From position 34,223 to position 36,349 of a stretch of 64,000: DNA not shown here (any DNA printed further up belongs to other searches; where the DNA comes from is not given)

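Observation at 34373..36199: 608-aa protein fusing a gamma-glutamyl-cyclotransferase-like domain to a large unrecognised domain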

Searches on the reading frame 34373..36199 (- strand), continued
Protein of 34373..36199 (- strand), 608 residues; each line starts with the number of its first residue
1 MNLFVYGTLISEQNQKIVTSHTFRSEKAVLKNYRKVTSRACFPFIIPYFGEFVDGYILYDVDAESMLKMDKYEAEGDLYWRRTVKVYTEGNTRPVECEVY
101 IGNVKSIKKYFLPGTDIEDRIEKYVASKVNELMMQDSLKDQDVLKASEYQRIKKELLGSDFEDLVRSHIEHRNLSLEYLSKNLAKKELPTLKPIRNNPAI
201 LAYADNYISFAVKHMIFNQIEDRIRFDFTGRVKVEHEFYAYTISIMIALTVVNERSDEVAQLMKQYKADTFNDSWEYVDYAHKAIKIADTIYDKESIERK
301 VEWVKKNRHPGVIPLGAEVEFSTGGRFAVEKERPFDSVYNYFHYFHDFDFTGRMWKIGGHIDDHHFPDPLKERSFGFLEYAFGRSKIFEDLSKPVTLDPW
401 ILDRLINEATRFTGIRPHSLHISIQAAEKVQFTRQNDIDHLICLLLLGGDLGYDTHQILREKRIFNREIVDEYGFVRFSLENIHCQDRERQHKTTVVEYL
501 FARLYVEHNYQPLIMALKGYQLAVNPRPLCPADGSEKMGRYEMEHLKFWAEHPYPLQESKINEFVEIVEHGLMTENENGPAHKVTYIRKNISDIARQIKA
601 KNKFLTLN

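Call 15: find_encoding_contigs(protein=P0047, flank=6000, max_places=2)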
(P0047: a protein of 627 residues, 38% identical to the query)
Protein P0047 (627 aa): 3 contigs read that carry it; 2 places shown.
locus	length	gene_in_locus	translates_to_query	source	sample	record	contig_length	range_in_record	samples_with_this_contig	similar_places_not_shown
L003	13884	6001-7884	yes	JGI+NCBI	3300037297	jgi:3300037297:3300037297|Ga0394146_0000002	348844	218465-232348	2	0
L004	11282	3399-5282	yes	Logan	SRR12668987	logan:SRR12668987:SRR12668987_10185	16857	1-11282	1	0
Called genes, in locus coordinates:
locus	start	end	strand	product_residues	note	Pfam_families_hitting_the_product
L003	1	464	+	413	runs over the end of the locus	PF09861:Lar_N, PF21113:LarA_C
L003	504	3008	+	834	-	PF01565:FAD_binding_4, PF02913:FAD-oxidase_C, PF12838:Fer4_7 (faint), PF13187:Fer4_9 (faint), PF13183:Fer4_8, PF13237:Fer4_10 (faint), PF13534:Fer4_17, PF02754:CCG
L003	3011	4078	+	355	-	PF21948:LplA-B_cat, PF10437:Lip_prot_lig_C (weak)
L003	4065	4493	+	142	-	-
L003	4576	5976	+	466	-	PF00682:HMGL-like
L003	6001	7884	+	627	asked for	PF06094:GGACT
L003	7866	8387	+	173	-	PF14361:RsbRD_N (weak)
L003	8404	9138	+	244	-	-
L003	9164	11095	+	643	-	PF00330:Aconitase, PF00694:Aconitase_C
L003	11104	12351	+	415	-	PF00180:Iso_dh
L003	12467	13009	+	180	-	PF01558:POR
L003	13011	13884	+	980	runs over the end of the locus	PF08335:GlnD_UR_UTase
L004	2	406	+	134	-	?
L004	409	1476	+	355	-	PF21948:LplA-B_cat, PF10437:Lip_prot_lig_C (weak)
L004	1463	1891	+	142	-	-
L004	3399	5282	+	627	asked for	PF06094:GGACT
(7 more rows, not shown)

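Call 17: find_encoding_contigs(protein=P0033, flank=6000, max_places=1)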
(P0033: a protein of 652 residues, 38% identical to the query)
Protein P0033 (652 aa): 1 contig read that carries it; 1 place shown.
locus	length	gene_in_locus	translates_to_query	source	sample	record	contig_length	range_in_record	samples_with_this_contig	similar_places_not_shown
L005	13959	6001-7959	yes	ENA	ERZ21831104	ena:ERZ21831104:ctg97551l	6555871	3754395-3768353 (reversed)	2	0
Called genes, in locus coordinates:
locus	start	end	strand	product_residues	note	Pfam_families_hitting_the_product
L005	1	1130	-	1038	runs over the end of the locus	PF00873:ACR_tran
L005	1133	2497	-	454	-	PF25919:BSH_CusB (faint), PF25917:BSH_RND, PF25973:BSH_CzcB (weak), PF25881:HH_YBHG, PF25885:HH_EMRA (weak), PF25876:HH_MFP_RND (weak), PF25967:RND-MFP_C (weak), PF25989:YknX_C (weak)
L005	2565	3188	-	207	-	PF00440:TetR_N, PF17938:TetR_C_29 (weak)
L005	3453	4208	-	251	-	-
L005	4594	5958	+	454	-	PF00682:HMGL-like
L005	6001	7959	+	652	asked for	PF06094:GGACT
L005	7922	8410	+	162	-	PF14361:RsbRD_N (weak)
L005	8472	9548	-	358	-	PF03747:ADP_ribosyl_GH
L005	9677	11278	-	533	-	PF00672:HAMP, PF00015:MCPsignal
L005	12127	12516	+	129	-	-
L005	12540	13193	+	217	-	PF06414:Zeta_toxin (faint), PF00485:PRK, PF13238:AAA_18 (weak)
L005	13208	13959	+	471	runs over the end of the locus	PF00862:GT-B_Sucrose_synth, PF13439:Glyco_transf_4 (faint), PF13579:Glyco_trans_4_4 (weak), PF00534:Glycos_transf_1, PF13692:Glyco_trans_1_4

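Call 18: find_encoding_contigs(protein=P0099, flank=6000, max_places=1)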
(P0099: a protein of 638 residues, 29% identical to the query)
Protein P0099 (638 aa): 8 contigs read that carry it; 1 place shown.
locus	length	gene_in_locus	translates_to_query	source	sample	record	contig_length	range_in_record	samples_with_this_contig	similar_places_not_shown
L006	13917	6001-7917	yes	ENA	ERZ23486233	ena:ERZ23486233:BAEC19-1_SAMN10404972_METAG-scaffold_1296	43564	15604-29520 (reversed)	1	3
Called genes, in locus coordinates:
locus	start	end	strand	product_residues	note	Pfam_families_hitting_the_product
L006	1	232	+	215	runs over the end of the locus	-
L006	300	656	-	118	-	PF01740:STAS, PF13466:STAS_2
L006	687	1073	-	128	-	PF13581:HATPase_c_2, PF02518:HATPase_c (weak)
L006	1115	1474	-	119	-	PF01740:STAS, PF13466:STAS_2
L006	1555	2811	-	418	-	PF00069:Pkinase, PF01636:APH (faint), PF07714:PK_Tyr_Ser-Thr, PF06293:Kdo (weak), PF03109:ABC1 (weak), PF14531:Kinase-like (weak)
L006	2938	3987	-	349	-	PF04055:Radical_SAM (weak), PF13353:Fer4_12 (weak)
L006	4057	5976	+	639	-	PF01343:Peptidase_S49, PF00574:CLP_protease (faint), PF25145:NfeD1b_N (weak), PF01343:Peptidase_S49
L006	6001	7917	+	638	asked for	PF06094:GGACT (weak)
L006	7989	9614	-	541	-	-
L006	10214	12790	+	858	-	PF11897:DUF3417, PF00343:Phosphorylase, PF28476:GlgP_C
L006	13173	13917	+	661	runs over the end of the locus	PF02824:TGS (weak), PF07973:tRNA_SAD, PF00587:tRNA-synt_2b, PF03129:HGTP_anticodon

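Call 19: predict_structure(alignment_id=A1)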
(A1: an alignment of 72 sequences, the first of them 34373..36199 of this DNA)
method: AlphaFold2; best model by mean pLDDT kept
length: 608 residues; sequences in the alignment: 72
mean_pLDDT: 92.5   pTM: 0.90
mean pLDDT of the five models: 92.5, 92.2, 91.9, 91.0, 90.3
residues with pLDDT >= 90: 452; 70-90: 142; 50-70: 14; < 50: 0
segments of 3 or more residues with pLDDT < 50: none
pLDDT, mean of each block of 10 residues (from residue 1): 92 87 94 83 88 96 94 90 94 94 82 68 86 79 86 92 84 77 89 95 98 98 91 89 98 98 98 97 98 97 96 97 92 93 95 94 81 90 88 96 98 97 95 95 98 96 95 93 90 95 97 99 96 84 98 98 99 94 98 98 97
secondary structure, 60 per line:
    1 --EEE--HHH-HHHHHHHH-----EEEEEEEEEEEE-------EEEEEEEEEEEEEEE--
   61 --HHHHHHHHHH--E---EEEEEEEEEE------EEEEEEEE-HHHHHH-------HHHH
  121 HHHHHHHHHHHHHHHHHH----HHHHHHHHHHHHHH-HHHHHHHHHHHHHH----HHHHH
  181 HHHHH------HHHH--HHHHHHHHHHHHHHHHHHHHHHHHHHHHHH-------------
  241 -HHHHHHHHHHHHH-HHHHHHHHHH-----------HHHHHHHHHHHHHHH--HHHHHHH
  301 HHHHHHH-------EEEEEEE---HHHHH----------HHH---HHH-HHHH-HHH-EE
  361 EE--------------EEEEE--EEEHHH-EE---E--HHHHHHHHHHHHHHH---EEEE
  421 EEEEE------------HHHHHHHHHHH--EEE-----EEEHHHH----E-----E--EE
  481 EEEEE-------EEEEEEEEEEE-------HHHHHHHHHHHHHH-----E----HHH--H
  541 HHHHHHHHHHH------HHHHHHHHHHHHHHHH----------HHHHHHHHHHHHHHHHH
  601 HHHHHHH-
elements in order: E3-5 H12-19 E25-36 E44-58 H63-72 E79-88 E95-102 H104-109 H117-138 H143-156 H158-171 H176-185 H192-195 H198-227 H242-254 H256-265 H277-291 H294-307 E315-321 H325-329 H350-353 E359-362 E377-381 E384-386 H399-413 E417-425 H438-448 E451-453 E459-461 H462-465 E479-485 E493-503 H511-524 H540-551 H558-573 H584-607
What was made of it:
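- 34373..36199 (-): Complete ORF, 608 aa: GGACT domain, helical domain, GS-fold ligase core and C-terminal helices. AF2 model pLDDT 92.5, pTM 0.90 (call 19).
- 35279..35869 (-): All-helical middle domain (aa 111-307); contains the conserved helix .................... AF2 secondary structure (call 19).
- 35060..35074 (-): GFLEY (aa 376-380), predicted core strand 3 with acidic E379. Strand at 377-381 (call 19).
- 34937..34951 (-): PHSLH (aa 417-421), predicted core strand 4; a variant of the [HD]x[NH] motif. Strand at 417-425 (call 19).
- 34373..34609 (-): C-terminal helical bundle (aa 531-608) plus the stop codon. AF2 helices at 540-551, 558-573 and 584-607 (call 19).
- The AF2 model is confident (pLDDT 92.5, pTM 0.90; call 19).
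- Tried and rejected: By-eye matching of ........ to PafA's HVIVGD strand: dropped, because that segment is helical in the model (call 19).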

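Call 25: search_protein_families(library=pfam, proteins=[L003:4576-5976:+, L003:7866-8387:+, L003:8404-9138:+, L005:4594-5958:+, L005:7922-8410:+], max_evalue=0.01)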
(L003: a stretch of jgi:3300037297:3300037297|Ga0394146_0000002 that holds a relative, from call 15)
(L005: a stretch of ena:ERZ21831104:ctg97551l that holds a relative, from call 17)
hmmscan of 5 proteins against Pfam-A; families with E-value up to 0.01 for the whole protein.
L003:4576-5976:+ (466 aa): 2 families
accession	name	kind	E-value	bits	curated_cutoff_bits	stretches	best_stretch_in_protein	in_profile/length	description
PF00682.25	HMGL-like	-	1.3e-28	100.5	29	1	67-339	4-257/260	HMGL-like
PF22617.1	HCS_D2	-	0.0044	17.8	27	0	365-413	10-58/82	Homocitrate synthase post-HMGL domain-like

L003:7866-8387:+ (173 aa): 0 families

L003:8404-9138:+ (244 aa): 40 families (the best 25 are shown)
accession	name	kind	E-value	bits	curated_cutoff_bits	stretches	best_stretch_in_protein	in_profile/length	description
PF07719.23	TPR_2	-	2.3e-36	121.3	27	5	200-231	3-34/34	Tetratricopeptide repeat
PF00515.34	TPR_1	-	6.9e-34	114.7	27.8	3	198-231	1-34/34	Tetratricopeptide repeat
PF13414.12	TPR_11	-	6.6e-29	99.8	26.8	4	113-143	11-41/42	TPR repeat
PF13181.12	TPR_8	-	1.6e-28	96.8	25.7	2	201-231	4-34/34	Tetratricopeptide repeat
PF13432.12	TPR_16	-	1.2e-24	86.8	32.7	4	36-96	5-65/65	Tetratricopeptide repeat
PF13174.12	TPR_6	-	2.5e-23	81.5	26.3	2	204-230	6-32/33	Tetratricopeptide repeat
PF14559.12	TPR_19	-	2.7e-22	79.3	25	4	75-129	4-59/68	Tetratricopeptide repeat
PF13428.12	TPR_14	-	7.3e-21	73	23.5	2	200-232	3-35/44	Tetratricopeptide repeat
PF13431.12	TPR_17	-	4.3e-19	67.6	24.4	0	51-83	2-34/34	Tetratricopeptide repeat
PF13371.12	TPR_9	-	9.9e-17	61.2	35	3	104-162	3-61/73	Tetratricopeptide repeat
PF13424.12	TPR_12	-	3e-16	59.8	30.1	2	65-125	6-74/77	Tetratricopeptide repeat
PF12895.13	ANAPC3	-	1.1e-15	58.1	27.2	1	52-121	13-81/82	Anaphase-promoting complex, cyclosome, subunit 3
PF13176.12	TPR_7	-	3.9e-11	42.6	27.9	1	200-231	1-32/36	Tetratricopeptide repeat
PF23914.1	TPR_CcmH_CycH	-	1.2e-10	41.8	42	1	192-235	44-87/158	Cytochrome c-type biogenesis protein H TPR domain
PF24575.1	TPR_Slam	-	4.3e-09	37.2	35.2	0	71-117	56-102/104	Surface lipoprotein assembly modifier, N-terminal TPR repeats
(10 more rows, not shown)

L005:4594-5958:+ (454 aa): 1 family
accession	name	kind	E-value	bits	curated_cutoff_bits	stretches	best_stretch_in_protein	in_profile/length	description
PF00682.25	HMGL-like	-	4e-28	99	29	1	57-330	4-258/260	HMGL-like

L005:7922-8410:+ (162 aa): 1 family
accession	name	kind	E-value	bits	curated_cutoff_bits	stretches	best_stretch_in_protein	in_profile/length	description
PF14361.12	RsbRD_N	-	0.0073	17.4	24.3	0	8-91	1-92/104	RsbT co-antagonist protein rsbRD N-terminal domain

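Call 30: find_encoding_contigs(protein=P0018, flank=6000, max_places=1)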
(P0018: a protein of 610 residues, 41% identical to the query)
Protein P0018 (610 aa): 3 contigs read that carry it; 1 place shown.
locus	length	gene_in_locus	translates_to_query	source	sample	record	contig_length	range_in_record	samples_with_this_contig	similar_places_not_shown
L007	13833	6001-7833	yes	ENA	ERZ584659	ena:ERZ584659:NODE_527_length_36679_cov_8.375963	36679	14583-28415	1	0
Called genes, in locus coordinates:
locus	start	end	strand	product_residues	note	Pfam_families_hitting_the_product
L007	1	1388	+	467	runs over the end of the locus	PF00206:Lyase_1, PF10397:ADSL_C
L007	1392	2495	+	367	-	PF00990:GGDEF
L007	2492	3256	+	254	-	PF01145:Band_7, PF13421:Band_7_1 (weak)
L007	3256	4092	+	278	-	PF00313:CSD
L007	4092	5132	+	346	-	PF01210:NAD_Gly3P_dh_N, PF02558:ApbA (weak), PF07479:NAD_Gly3P_dh_C, PF20618:GPD_NAD_C_bact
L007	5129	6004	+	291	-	-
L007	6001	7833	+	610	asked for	PF06094:GGACT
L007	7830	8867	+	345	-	PF01118:Semialdhyde_dh, PF22698:Semialdhyde_dhC_1, PF02774:Semialdhyde_dhC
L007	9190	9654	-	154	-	PF00359:PTS_EIIA_2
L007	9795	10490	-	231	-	PF01135:PCMT (weak), PF02475:TRM5-TYW2_MTfase, PF05175:MTS, PF06325:PrmA, PF13847:Methyltransf_31, PF08241:Methyltransf_11, PF13649:Methyltransf_25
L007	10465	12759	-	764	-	PF07719:TPR_2 (faint), PF09976:TPR_21 (faint), PF13424:TPR_12 (faint), PF13428:TPR_14 (faint), PF13432:TPR_16 (faint)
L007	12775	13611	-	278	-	PF02633:Creatininase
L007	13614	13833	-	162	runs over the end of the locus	-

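Call 31: find_encoding_contigs(protein=P0097, flank=6000, max_places=1)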
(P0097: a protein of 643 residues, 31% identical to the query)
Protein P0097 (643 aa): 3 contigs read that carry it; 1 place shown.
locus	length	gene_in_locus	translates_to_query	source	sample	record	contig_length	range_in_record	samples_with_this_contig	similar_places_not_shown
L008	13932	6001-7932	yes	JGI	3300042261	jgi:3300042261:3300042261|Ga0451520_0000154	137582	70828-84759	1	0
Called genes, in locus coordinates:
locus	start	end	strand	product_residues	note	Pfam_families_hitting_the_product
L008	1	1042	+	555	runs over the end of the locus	PF00437:T2SSE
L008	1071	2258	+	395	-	PF02674:Colicin_V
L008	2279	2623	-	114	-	PF01740:STAS, PF13466:STAS_2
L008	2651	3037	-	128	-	PF13581:HATPase_c_2, PF02518:HATPase_c (weak)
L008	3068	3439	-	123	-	PF01740:STAS, PF13466:STAS_2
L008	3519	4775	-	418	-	PF01636:APH (faint), PF00069:Pkinase, PF03109:ABC1 (faint), PF07714:PK_Tyr_Ser-Thr, PF06293:Kdo (weak), PF14531:Kinase-like (weak)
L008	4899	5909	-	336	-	PF04055:Radical_SAM (weak)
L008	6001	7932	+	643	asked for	PF06094:GGACT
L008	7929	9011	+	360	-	-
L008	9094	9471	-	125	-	PF00453:Ribosomal_L20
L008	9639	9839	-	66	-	PF01632:Ribosomal_L35p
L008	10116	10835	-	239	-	-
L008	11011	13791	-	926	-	PF13431:TPR_17 (faint), PF13414:TPR_11 (faint), PF13424:TPR_12 (faint), PF00515:TPR_1 (faint), PF07719:TPR_2 (faint), PF13181:TPR_8 (faint), PF13432:TPR_16 (weak), PF14559:TPR_19 (weak), +2 more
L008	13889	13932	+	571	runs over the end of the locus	PF22422:MGH1-like_GH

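Call 41: search_protein_families(library=pfam, alignment_id=A1, max_evalue=5)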
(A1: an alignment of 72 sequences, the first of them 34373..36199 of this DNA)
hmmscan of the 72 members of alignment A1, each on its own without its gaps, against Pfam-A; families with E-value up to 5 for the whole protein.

A. member 1, window:34373-36199:- (608 aa): 3 families
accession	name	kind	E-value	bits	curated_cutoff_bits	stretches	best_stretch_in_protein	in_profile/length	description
PF06094.17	GGACT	-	2.2e-16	61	22.8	1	3-104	1-104/120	Gamma-glutamyl cyclotransferase, AIG2-like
PF13772.11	AIG2_2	-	0.036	14.9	27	1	57-102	5-50/83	AIG2-like family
PF07882.17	Fucose_iso_N2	-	0.16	12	22.3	1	275-311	31-67/180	L-fucose isomerase, second N-terminal domain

B. families by the number of members that match (of 72 scanned): 36 families (the first 25 are shown)
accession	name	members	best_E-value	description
PF06094.17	GGACT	71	3.8e-22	Gamma-glutamyl cyclotransferase, AIG2-like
PF13772.11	AIG2_2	12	0.0012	AIG2-like family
PF03232.19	COQ7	2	0.0012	Ubiquinone biosynthesis protein COQ7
PF07882.17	Fucose_iso_N2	2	0.0019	L-fucose isomerase, second N-terminal domain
PF25224.1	DUF7842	2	0.024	Domain of unknown function (DUF7842)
PF24652.2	CEP76_C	2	0.047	Centrosomal protein of 76 kDa C-terminal domain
PF17850.7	CysA_C_terminal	2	0.049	CysA C-terminal regulatory domain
PF11732.13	Thoc2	2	0.18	Transcription- and export-related complex subunit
PF21175.2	RecR_C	2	0.68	RecR, C-terminal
PF13475.11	DUF4116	1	0.018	Domain of unknown function (DUF4116)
PF17526.7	DUF5448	1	0.038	Family of unknown function (DUF5448)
PF01120.23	Alpha_L_fucos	1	0.04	Alpha-L-fucosidase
PF14350.11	Beta_protein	1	0.042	Beta protein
PF01518.21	PolyG_pol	1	0.049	Sigma NS protein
PF01554.23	MatE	1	0.063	MatE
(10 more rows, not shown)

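Call 75: search_protein_families(library=phrogs, proteins=[window:34373-36199:-, P0097], max_evalue=1)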
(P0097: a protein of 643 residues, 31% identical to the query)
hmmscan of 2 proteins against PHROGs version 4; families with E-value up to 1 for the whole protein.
window:34373-36199:- (608 aa): 1 family
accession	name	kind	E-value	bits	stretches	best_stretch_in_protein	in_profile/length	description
phrog_2520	-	moron, auxiliary metabolic gene and host takeover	0.00011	23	1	3-134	13-151/166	gamma-glutamyl cyclotransferase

P0097 (643 aa): 0 families

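Call 76: search_protein_families(library=padloc, proteins=[window:34373-36199:-, P0097], max_evalue=1)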
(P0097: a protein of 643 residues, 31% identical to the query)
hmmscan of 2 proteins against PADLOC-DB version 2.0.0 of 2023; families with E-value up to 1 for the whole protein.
window:34373-36199:- (608 aa): 0 families

P0097 (643 aa): 0 families
